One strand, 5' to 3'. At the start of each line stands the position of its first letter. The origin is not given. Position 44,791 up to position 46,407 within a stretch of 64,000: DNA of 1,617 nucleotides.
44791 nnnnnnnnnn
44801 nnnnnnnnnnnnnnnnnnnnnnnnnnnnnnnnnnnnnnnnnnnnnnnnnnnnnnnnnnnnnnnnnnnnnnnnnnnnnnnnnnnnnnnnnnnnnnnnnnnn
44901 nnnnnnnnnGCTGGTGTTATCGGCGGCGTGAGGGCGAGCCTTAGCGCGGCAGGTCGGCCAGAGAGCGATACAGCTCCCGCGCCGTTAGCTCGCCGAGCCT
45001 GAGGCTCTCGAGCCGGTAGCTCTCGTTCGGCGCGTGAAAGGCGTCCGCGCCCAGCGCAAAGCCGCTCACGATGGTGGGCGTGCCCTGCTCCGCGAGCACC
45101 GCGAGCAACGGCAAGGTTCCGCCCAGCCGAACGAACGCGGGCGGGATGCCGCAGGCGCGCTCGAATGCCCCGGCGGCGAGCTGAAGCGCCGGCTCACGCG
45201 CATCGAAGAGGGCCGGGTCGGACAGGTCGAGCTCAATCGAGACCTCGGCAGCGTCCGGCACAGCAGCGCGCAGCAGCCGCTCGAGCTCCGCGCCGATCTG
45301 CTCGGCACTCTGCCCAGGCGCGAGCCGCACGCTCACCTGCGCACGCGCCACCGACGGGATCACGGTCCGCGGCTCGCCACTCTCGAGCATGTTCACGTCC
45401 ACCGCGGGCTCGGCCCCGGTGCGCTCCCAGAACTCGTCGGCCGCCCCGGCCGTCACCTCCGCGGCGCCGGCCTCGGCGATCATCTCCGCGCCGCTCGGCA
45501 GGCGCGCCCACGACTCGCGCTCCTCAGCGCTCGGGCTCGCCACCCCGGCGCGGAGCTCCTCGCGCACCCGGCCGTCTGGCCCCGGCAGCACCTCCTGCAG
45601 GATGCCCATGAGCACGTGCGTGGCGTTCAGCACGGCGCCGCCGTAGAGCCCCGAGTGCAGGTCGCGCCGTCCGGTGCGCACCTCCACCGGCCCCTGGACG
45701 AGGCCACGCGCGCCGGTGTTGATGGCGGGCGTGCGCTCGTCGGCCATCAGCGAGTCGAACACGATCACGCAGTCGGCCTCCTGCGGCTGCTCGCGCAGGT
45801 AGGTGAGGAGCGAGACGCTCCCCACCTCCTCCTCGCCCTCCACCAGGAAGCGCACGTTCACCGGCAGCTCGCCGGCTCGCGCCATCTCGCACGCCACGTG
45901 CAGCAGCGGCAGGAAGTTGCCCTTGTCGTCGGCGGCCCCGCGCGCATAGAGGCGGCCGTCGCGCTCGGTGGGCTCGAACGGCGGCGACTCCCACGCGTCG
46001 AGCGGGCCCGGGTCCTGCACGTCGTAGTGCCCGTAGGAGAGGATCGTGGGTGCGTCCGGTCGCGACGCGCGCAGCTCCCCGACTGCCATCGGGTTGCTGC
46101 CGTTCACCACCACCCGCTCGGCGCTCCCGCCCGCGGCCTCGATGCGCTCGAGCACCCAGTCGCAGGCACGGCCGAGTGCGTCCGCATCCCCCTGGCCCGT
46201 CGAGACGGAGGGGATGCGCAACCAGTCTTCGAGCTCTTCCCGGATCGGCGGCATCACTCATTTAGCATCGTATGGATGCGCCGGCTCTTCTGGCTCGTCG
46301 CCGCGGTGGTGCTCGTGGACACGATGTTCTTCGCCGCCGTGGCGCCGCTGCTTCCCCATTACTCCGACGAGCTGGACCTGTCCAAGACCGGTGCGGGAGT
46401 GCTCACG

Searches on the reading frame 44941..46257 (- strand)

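Call 78: search_protein_families(library=pfam, proteins=[window:44941-46257:-], max_evalue=0.0001)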
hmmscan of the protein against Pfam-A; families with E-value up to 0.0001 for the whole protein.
window:44941-46257:- (438 aa): 2 families
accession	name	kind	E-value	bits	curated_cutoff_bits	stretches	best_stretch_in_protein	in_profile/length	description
PF01546.33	Peptidase_M20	-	3e-25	89.8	24.6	1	75-422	3-196/206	Peptidase family M20/M25/M40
PF07687.19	M20_dimer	-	2.3e-11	44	21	1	182-334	2-104/107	Peptidase dimerisation domain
